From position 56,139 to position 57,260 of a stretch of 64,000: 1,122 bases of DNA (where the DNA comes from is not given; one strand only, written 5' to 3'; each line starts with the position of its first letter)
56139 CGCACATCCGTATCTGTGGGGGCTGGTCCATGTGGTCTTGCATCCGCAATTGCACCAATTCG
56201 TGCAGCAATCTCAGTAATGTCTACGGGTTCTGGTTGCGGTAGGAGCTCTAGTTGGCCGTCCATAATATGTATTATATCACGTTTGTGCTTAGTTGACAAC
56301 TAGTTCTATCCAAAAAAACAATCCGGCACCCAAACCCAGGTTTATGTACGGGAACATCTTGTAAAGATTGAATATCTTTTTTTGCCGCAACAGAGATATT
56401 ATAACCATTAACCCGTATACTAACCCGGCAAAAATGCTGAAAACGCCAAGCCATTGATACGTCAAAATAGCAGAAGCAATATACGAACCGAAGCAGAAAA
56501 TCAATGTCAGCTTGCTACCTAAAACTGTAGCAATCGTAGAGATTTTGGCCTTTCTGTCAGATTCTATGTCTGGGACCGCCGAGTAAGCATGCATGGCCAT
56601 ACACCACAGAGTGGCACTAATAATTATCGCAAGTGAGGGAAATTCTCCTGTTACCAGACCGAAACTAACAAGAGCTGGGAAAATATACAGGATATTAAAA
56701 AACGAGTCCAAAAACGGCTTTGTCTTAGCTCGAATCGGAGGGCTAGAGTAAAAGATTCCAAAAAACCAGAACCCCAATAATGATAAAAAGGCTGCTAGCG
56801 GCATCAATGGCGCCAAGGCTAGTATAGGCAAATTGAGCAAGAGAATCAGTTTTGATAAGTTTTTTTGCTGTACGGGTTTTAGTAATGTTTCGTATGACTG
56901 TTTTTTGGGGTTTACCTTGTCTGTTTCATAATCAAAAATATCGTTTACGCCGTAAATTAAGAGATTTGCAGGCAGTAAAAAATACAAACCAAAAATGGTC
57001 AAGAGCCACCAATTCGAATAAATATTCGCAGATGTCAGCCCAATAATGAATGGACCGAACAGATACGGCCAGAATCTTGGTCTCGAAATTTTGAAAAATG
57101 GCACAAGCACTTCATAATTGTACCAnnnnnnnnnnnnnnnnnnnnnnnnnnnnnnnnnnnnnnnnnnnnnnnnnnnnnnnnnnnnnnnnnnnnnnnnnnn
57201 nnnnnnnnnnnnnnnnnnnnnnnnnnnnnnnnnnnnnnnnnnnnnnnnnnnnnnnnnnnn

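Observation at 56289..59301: Stand-alone lyeJ-cruF-crtD-like triad: a carotenoid-tailoring cluster without visible backbone synthesis genes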

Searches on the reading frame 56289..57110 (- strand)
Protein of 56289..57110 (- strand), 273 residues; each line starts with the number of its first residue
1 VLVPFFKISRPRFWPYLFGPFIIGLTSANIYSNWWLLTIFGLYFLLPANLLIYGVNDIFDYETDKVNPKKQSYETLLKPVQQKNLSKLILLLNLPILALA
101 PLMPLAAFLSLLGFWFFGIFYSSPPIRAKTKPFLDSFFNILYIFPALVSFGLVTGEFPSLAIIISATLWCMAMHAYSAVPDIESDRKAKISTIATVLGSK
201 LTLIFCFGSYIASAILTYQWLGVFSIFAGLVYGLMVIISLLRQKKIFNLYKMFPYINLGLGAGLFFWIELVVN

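Call 3: search_protein_families(library=pfam, proteins=[window:56289-57110:-], max_evalue=0.01)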
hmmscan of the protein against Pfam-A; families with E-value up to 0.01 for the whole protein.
window:56289-57110:- (273 aa): 1 family
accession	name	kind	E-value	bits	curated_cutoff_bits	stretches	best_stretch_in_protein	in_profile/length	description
PF01040.23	UbiA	-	6.7e-25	88.2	34.2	1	19-245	3-230/250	UbiA prenyltransferase family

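Call 4: search_protein_families(library=ncbifam, proteins=[window:56289-57110:-], max_evalue=0.01)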
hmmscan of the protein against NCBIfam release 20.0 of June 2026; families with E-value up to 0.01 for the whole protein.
window:56289-57110:- (273 aa): 13 families
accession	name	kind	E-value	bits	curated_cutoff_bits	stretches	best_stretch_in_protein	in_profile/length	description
NF009516.0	PRK12875.1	equivalog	3.3e-72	243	205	1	5-266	20-283/292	prenyltransferase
NF010119.0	PRK13595.1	equivalog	3.7e-40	138.2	248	1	5-256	15-273/292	prenyltransferase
NF009608.0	PRK13105.1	equivalog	3.9e-38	131.3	217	1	6-229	13-239/291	prenyltransferase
NF009525.0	PRK12887.1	equivalog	1.3e-10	41.2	226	1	35-237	53-267/310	homogentisate phytyltransferase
TIGR01475.1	ubiA_other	subfamily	8e-10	38.6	180.8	1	49-261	49-269/282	UbiA-like polyprenyltransferase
TIGR01474.1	ubiA_proteo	equivalog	1.7e-09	37.6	275.45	1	20-242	22-244/282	4-hydroxybenzoate octaprenyltransferase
NF005742.0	PRK07566.1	equivalog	6.7e-08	32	313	1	53-244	83-278/315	chlorophyll synthase ChlG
NF009523.0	PRK12884.1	equivalog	3.5e-07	29.7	269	1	49-239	50-235/279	prenyltransferase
NF009609.0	PRK13106.1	equivalog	1e-06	28.4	349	1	162-253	182-277/301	prenyltransferase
NF009532.0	PRK12895.1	equivalog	0.00028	20.4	414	1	52-242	53-242/286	prenyltransferase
NF041585.1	MqnP_Cj_Hp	exception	0.00081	19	375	1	20-261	23-270/281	menaquinone biosynthesis prenyltransferase MqnP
NF009511.0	PRK12871.1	equivalog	0.0018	17.7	281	1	165-237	183-257/297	prenyltransferase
NF009515.0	PRK12874.1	equivalog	0.0049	16.2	392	0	21-257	31-273/291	4-hydroxybenzoate polyprenyltransferase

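Call 27: find_homologous_proteins(query=window:56289-57110:-, max_evalue=0.00001)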
Query window:56289-57110:- (273 aa): 1641 proteins with E <= 0.00001 among 7022 candidates; the best 120 are listed.
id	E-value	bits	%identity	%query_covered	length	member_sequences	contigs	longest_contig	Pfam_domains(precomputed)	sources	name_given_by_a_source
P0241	1.3e-161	555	93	100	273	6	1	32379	PF01040.24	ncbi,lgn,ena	-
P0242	3.4e-152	524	87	100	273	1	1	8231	PF01040.24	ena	-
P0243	6.5e-144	497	83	100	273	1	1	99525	PF01040.24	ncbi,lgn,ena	-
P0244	2.6e-119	416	81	86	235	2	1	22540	PF01040.24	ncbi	-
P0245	5.2e-104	366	62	99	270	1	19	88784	PF01040.24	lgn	-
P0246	3.9e-102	360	61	100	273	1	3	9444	PF01040.24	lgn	-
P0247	7.9e-101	355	60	99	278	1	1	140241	PF01040.24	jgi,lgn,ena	-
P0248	3.8e-100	353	61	100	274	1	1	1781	PF01040.24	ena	-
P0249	9.4e-99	349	61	95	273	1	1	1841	PF01040.24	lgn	-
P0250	5.8e-97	343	58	95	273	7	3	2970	PF01040.24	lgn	-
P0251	1.4e-96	341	60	95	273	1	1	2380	PF01040.24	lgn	-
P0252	6.1e-96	339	57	100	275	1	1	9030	PF01040.24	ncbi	-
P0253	1.4e-95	338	60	98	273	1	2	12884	PF01040.24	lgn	-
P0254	2.7e-95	337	58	100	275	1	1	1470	PF01040.24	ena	-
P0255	8.3e-95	336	57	100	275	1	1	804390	PF01040.24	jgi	jgi:lycopene elongase/hydratase (dihydrobisanhydrobacterioruberin-forming)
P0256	1.1e-94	335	58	100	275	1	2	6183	PF01040.24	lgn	-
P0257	1.5e-93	332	57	99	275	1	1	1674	PF01040.24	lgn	-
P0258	1.7e-93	331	57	98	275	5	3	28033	PF01040.24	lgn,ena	-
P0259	2.8e-93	331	56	99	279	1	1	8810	PF01040.24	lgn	-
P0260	4.8e-93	330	57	98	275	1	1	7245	PF01040.24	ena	-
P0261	5.7e-93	330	56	98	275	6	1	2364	PF01040.24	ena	-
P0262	1.8e-92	328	55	99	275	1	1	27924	PF01040.24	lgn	-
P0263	2.3e-92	328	56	98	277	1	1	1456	PF01040.24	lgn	-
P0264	3.0e-92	327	58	99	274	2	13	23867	PF01040.24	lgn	-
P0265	4.7e-92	327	57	98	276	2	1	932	PF01040.24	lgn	-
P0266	5.8e-92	326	57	100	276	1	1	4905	PF01040.24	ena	-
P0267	8.8e-92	326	56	98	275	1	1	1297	PF01040.24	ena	-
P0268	9.5e-92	326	58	95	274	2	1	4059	PF01040.24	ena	-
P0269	1.0e-91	325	57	98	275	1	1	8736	PF01040.24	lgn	-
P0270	1.1e-91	325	58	95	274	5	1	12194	PF01040.24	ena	-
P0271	1.1e-91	325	55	98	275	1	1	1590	PF01040.24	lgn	-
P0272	1.4e-91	325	55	99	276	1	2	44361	PF01040.24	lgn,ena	-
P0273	1.5e-91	325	57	97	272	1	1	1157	PF01040.24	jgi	jgi:lycopene elongase/hydratase (dihydrobisanhydrobacterioruberin-forming)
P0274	2.1e-91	324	55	100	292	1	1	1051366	PF01040.24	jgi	jgi:4-hydroxybenzoate polyprenyltransferase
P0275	2.2e-91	324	55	98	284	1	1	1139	PF01040.24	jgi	jgi:lycopene elongase/hydratase (dihydrobisanhydrobacterioruberin-forming)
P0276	2.5e-91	324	55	100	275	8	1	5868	PF01040.24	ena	-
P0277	4.0e-91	324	56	98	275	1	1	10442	PF01040.24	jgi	jgi:4-hydroxybenzoate polyprenyltransferase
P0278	4.6e-91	323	56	98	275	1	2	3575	PF01040.24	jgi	-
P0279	4.9e-91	323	54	98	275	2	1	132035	PF01040.24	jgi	jgi:4-hydroxybenzoate polyprenyltransferase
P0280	5.8e-91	323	56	98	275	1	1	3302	PF01040.24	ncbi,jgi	jgi:4-hydroxybenzoate polyprenyltransferase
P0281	5.9e-91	323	55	96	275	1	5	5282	PF01040.24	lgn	-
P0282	6.2e-91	323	56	98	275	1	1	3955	PF01040.24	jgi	jgi:4-hydroxybenzoate polyprenyltransferase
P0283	6.9e-91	323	56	98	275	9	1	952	PF01040.24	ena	-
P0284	1.1e-90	322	57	98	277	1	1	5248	PF01040.24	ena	-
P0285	1.4e-90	322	56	98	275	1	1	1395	PF01040.24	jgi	-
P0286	1.4e-90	322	55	98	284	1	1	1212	PF01040.24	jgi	jgi:lycopene elongase/hydratase (dihydrobisanhydrobacterioruberin-forming)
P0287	1.4e-90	322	56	98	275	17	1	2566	PF01040.24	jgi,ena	-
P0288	1.4e-90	322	56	98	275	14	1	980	PF01040.24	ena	-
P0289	2.1e-90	321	55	98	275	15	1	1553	PF01040.24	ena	-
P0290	2.1e-90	321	56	98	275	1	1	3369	PF01040.24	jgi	jgi:4-hydroxybenzoate polyprenyltransferase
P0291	2.3e-90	321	56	98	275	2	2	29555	PF01040.24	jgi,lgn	jgi:4-hydroxybenzoate polyprenyltransferase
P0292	2.6e-90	321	55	98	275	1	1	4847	PF01040.24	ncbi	-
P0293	3.0e-90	321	55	98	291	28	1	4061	PF01040.24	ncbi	-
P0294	3.2e-90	321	55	98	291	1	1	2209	PF01040.24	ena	-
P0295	3.3e-90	321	55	98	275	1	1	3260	PF01040.24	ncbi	-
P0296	3.6e-90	320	56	98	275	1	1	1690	PF01040.24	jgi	jgi:4-hydroxybenzoate polyprenyltransferase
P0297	3.7e-90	320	56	98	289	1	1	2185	PF01040.24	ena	-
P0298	3.8e-90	320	55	98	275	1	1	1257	PF01040.24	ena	-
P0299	3.9e-90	320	56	98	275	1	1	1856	PF01040.24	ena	-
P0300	4.2e-90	320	56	99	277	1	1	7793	PF01040.24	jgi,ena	-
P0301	4.3e-90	320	56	98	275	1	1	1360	PF01040.24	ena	-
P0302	4.5e-90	320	55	98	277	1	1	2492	PF01040.24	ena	-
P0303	5.1e-90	320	56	98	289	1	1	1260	PF01040.24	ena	-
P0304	5.4e-90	320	56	98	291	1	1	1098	PF01040.24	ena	-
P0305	6.4e-90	320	55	98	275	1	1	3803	PF01040.24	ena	-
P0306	7.5e-90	319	55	98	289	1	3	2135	PF01040.24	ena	-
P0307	1.2e-89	319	55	98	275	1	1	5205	PF01040.24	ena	-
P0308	1.2e-89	319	57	100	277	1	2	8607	PF01040.24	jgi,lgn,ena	-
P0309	1.7e-89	318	56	98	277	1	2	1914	PF01040.24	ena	-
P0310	2.5e-89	318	56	98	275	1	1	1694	PF01040.24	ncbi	-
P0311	3.0e-89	317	56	98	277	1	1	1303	PF01040.24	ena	-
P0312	5.3e-89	317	57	96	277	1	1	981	PF01040.24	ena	-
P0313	8.1e-89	316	55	98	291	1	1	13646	PF01040.24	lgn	-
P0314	1.1e-88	316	56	97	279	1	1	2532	PF01040.24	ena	-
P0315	1.3e-88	315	55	98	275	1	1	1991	PF01040.24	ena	-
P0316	1.5e-88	315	55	98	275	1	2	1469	PF01040.24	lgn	-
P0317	4.8e-88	313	55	96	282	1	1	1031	PF01040.24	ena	-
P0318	9.0e-87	309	55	100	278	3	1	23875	PF01040.24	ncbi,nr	ncbi:prenyltransferase [Candidatus Saccharibacteria bacterium]|nr:prenyltransferase [Candidatus Sacc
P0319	1.0e-86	309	55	97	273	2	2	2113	PF01040.24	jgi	jgi:lycopene elongase/hydratase (dihydrobisanhydrobacterioruberin-forming)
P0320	1.1e-86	309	53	97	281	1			PF01040.24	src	-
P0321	1.4e-86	309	51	97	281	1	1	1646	PF01040.24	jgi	jgi:4-hydroxybenzoate polyprenyltransferase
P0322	2.1e-86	308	51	97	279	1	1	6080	PF01040.24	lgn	-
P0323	4.0e-86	307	53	99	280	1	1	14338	PF01040.24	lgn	-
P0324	7.1e-86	306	55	97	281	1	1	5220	PF01040.24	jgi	jgi:4-hydroxybenzoate polyprenyltransferase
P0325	7.1e-86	306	53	96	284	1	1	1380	PF01040.24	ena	-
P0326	8.2e-86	306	52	97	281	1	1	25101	PF01040.24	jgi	-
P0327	1.1e-85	306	55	93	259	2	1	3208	PF01040.24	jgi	jgi:4-hydroxybenzoate polyprenyltransferase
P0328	1.5e-85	305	52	98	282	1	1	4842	PF01040.24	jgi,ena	jgi:4-hydroxybenzoate polyprenyltransferase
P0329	1.9e-85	305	54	99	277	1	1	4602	PF01040.24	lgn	-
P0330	2.0e-85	305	56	96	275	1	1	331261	PF01040.24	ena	-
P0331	2.4e-85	305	55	97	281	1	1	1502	PF01040.24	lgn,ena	-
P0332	2.9e-85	304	53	100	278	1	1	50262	PF01040.24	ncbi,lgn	-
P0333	3.0e-85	304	51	97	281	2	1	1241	PF01040.24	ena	-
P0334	3.1e-85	304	54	98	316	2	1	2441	PF01040.24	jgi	-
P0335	3.3e-85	304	51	97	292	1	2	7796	PF01040.24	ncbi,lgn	-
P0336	5.3e-85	303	54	96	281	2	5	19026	PF01040.24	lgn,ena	-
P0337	7.0e-85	303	52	97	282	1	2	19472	PF01040.24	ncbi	-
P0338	8.6e-85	303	53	97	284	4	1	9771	PF01040.24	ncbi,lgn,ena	-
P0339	9.1e-85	303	53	100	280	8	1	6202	PF01040.24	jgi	-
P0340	9.2e-85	303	53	97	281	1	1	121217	PF01040.24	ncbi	ncbi:MAG: prenyltransferase [Acidobacteriota bacterium]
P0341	1.2e-84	302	53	100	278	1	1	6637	PF01040.24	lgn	-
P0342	1.5e-84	302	53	99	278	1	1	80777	PF01040.24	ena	-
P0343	1.6e-84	302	57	96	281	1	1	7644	PF01040.24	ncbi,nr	ncbi:MAG: prenyltransferase [Pyrinomonadaceae bacterium]|nr:prenyltransferase [Pyrinomonadaceae bact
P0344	2.3e-84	301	50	97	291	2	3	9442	PF01040.24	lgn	-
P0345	3.3e-84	301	51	97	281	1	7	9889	PF01040.24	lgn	-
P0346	3.3e-84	301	51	97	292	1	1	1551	PF01040.24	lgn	-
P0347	3.4e-84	301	52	99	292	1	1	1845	PF01040.24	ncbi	-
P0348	3.7e-84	301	53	96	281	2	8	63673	PF01040.24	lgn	-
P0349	3.7e-84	301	52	99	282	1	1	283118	PF01040.24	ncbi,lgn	-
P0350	4.2e-84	301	50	99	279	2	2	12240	PF01040.24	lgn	-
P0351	4.4e-84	300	54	97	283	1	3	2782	PF01040.24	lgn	-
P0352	4.6e-84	300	56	97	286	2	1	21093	PF01040.24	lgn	-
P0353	4.6e-84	300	52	100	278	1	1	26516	PF01040.24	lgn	-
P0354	4.8e-84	300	55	93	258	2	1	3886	PF01040.24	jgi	jgi:4-hydroxybenzoate polyprenyltransferase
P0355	6.9e-84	300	53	100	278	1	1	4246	PF01040.24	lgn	-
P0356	9.8e-84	299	54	98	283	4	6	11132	PF01040.24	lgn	-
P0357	1.2e-83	299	52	96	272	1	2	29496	PF01040.24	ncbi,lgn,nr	ncbi:MAG: prenyltransferase [bacterium]|nr:prenyltransferase [bacterium]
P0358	1.6e-83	299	52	96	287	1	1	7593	PF01040.24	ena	-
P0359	2.6e-83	298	51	98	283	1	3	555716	PF01040.24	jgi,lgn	jgi:4-hydroxybenzoate polyprenyltransferase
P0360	2.8e-83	298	52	97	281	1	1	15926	PF01040.24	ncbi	ncbi:MAG: prenyltransferase [Blastocatellia bacterium]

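Call 38: find_related_loci(query=A2, collection=genome_contigs, flank=10000)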
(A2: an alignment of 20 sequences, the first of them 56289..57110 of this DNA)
Query A2 (273 aa) in genome_contigs; peptide patterns used: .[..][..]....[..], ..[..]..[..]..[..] (x = any residue, [..] = any of these).
259 stretches matched a pattern; 243 encode a relative of the query (tblastn E <= 1e-3); the best 80 are kept; 80 distinct loci.
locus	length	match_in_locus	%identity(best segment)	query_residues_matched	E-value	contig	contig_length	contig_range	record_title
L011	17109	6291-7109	92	1-273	2e-153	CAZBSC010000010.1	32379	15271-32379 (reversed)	MAG TPA_asm: uncultured Candidatus Saccharibacteria bacterium isolate binchicken_co245_213 genome assembly, contig: NODE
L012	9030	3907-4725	57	3-273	3e-100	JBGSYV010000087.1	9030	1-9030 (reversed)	MAG: Candidatus Saccharimonadales bacterium isolate JTS-RE99 k141_2980993, whole genome shotgun sequence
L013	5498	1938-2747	56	6-273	3e-96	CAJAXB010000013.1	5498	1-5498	uncultured Candidatus Saccharibacteria bacterium isolate Loc090907-4m_bin-620 genome assembly, contig: bin-620:13/95, wh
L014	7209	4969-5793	55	1-273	6e-95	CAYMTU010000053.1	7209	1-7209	MAG TPA_asm: uncultured Candidatus Saccharibacteria bacterium isolate SRP286056_co2_537 genome assembly, contig: NODE_17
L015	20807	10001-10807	55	7-273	4e-94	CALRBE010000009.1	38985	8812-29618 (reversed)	MAG: uncultured Candidatus Saccharimonas sp. isolate MsH-30jul19-11 genome assembly, contig: MsH-30jul19-C1822, whole ge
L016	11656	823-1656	55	1-273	5e-93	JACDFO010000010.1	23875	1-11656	MAG: Candidatus Saccharibacteria bacterium isolate MGR_bin388 SD2905_NODE_275_length_23875_cov_1.131506, whole genome sh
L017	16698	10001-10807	56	7-273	1e-91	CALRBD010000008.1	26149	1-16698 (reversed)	MAG: uncultured Candidatus Saccharimonas sp. isolate RH-23may17-1275 genome assembly, contig: RH-23may17-C13294, whole g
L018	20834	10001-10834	53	1-273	3e-91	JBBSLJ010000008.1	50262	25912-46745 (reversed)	MAG: Candidatus Saccharimonadales bacterium isolate metawrap_LS4_6 metawrap_LS4_6_K_1136395_L_50262_cov_14.4424, whole g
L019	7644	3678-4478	57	7-268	5e-91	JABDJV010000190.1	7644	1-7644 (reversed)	MAG: Pyrinomonadaceae bacterium isolate SS_bin_32 k127_317834, whole genome shotgun sequence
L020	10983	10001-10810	53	6-270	2e-90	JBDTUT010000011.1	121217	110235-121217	MAG: Acidobacteriota bacterium isolate cluster3_bin.50 NODE_211_length_121217_cov_15.944826, whole genome shotgun sequen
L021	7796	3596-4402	51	7-270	6e-90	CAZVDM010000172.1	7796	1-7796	MAG TPA_asm: uncultured Chloracidobacterium sp. isolate SRP173033_co1_97 genome assembly, contig: NODE_23723_length_7796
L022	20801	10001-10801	54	7-268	8e-90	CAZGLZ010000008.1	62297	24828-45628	MAG TPA_asm: uncultured Chloracidobacterium sp. isolate binchicken_co311_133 genome assembly, contig: NODE_869_length_62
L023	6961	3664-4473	52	8-273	8e-89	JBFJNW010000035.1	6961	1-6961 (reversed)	MAG: Candidatus Saccharimonadales bacterium isolate Mix_sand17.2022.03.Z.70 k141_699656_length_6961_cov_8.0166, whole ge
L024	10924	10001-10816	52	3-268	4e-88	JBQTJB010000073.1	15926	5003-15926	MAG: Blastocatellia bacterium isolate SAW49 c_000000225759, whole genome shotgun sequence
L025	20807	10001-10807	51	5-268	1e-87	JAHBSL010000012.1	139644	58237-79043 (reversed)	MAG: Acidobacteria bacterium isolate ACE_ACI7 ACI7_12, whole genome shotgun sequence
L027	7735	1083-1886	54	6-268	2e-86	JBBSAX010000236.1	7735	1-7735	MAG: Pyrinomonadales bacterium isolate La6_metabat2.050 La6_metabat2.050_K_3558396_L_7735_cov_20.3379, whole genome shot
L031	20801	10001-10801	53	7-268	3e-85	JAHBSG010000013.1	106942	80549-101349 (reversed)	MAG: Acidobacteria bacterium isolate ACE_ACI2 ACI2_13, whole genome shotgun sequence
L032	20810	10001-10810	51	7-271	5e-85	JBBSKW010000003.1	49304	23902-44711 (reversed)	MAG: Pyrinomonadales bacterium isolate metawrap_LS4_31 metawrap_LS4_31_K_1704879_L_49304_cov_13.1159, whole genome shotg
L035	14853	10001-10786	55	7-265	2e-84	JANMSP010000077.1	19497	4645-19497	MAG: Pyrinomonadaceae bacterium isolate SOY_29_metabat_399 SOY_29_k141_467924, whole genome shotgun sequence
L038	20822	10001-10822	50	4-273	4e-83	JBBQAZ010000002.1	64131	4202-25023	MAG: Candidatus Saccharimonadales bacterium isolate Co_metawrap_1416 Cmw_1416_k141_4873313_length_64131_cov_7.9515, whol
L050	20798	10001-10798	51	7-268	3e-81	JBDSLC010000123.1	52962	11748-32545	MAG: Pyrinomonadaceae bacterium isolate cluster1_bin.360 k127_10355305, whole genome shotgun sequence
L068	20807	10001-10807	48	7-270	3e-79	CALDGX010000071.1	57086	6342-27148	MAG TPA_asm: uncultured Chloracidobacterium sp. isolate SRR5576004_bin.87_CONCOCT_v1.1_MAG genome assembly, contig: ERZ7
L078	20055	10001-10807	49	7-270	3e-78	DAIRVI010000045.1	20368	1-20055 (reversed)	MAG TPA_asm: Pyrinomonadaceae bacterium isolate CTOTU26086 NODE_997_length_20368_cov_9.300448, whole genome shotgun sequ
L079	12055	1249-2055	50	7-270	4e-78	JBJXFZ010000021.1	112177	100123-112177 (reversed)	MAG: Pyrinomonadaceae bacterium isolate F1F2.bin.386 k127_7224681, whole genome shotgun sequence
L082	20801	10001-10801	48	7-268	2e-77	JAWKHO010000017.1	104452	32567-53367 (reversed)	MAG: Pyrinomonadaceae bacterium isolate BC1.216 BC1.216.fa-17, whole genome shotgun sequence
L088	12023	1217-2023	50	7-270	2e-76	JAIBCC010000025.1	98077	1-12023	MAG: Pyrinomonadaceae bacterium isolate SSF56 NODE_3479_length_98077_cov_32.871843, whole genome shotgun sequence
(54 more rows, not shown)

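Call 41: search_protein_families(library=pfam, proteins=[L050:12314-13219:-, L035:5905-7152:-, L068:13378-14325:-, L024:7525-8619:-, L031:14303-15598:-, L068:711-1640:-, L079:7668-8660:+, L078:13467-14372:+, L088:8381-9187:+, L014:6247-7065:+], max_evalue=0.001)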
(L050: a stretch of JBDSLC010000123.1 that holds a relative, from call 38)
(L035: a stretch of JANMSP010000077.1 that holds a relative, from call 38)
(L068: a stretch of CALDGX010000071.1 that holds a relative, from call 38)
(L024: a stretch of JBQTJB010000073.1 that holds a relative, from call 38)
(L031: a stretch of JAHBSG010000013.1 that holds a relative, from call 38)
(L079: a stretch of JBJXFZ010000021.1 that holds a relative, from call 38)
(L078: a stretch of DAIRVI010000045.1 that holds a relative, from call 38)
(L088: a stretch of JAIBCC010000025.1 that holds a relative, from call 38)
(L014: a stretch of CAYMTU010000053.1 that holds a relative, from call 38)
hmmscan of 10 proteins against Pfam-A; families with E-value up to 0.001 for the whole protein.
L050:12314-13219:- (301 aa): 1 family
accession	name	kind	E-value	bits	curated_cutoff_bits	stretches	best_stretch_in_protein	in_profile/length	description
PF00494.24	SQS_PSY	-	2.5e-68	231.1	26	1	30-285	2-261/263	Squalene/phytoene synthase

L035:5905-7152:- (415 aa): 3 families
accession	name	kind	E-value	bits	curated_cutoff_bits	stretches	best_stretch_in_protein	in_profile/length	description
PF02464.23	CinA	-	7.5e-58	195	23.5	1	257-409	2-154/155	Competence-damaged protein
PF00994.29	MoCF_biosynth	-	1.3e-37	129.1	26.6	1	5-170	1-143/144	Probable molybdopterin binding domain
PF18146.6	CinA_KH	-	4.9e-13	49.4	27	1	180-253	1-73/73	Damage-inducible protein CinA KH domain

L068:13378-14325:- (315 aa): 1 family
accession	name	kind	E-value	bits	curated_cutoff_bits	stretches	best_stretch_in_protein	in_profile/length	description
PF03167.25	UDG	-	2.3e-35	122.1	24.3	1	160-305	3-141/141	Uracil DNA glycosylase superfamily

L024:7525-8619:- (364 aa): 1 family
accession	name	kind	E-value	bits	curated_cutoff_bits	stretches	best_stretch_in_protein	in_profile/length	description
PF01112.23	Asparaginase_2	-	9.6e-121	403.1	27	1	44-357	4-304/309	Asparaginase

L031:14303-15598:- (431 aa): 2 families
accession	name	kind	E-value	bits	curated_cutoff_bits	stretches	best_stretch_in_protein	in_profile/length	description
PF04127.22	DFP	-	8.7e-71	238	22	1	219-402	2-186/186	DNA/pantothenate metabolism flavoprotein C-terminal domain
PF02441.25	Flavoprotein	-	1.8e-34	119.1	22.7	1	5-176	2-160/162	Flavoprotein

L068:711-1640:- (309 aa): 0 families

L079:7668-8660:+ (330 aa): 1 family
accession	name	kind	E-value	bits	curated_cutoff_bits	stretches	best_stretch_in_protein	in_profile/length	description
PF00318.25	Ribosomal_S2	-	1.8e-96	322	26.1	1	9-226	1-216/216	Ribosomal protein S2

L078:13467-14372:+ (301 aa): 1 family
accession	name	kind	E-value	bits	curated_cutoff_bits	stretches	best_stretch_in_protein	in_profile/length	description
PF00348.22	polyprenyl_synt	-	5.6e-40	137.6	27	1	42-249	4-201/251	Polyprenyl synthetase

L088:8381-9187:+ (268 aa): 5 families
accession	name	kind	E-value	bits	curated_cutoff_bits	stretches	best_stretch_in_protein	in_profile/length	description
PF00005.33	ABC_tran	-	8.4e-37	127.3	25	1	63-209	1-136/137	ABC transporter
PF02463.25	SMC_N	-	7.6e-09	35.8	40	1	152-255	113-212/220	RecF/RecN/SMC N terminal domain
PF13304.12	AAA_21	-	9e-07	29.7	27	0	173-244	229-302/304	AAA domain, putative AbiEii toxin, Type IV TA system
PF13555.12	AAA_29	-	0.00017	21.7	27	1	70-90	19-39/61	P-loop containing region of AAA domain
PF13401.12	AAA_22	-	0.00092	20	27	0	74-244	6-126/130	AAA domain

L014:6247-7065:+ (272 aa): 0 families
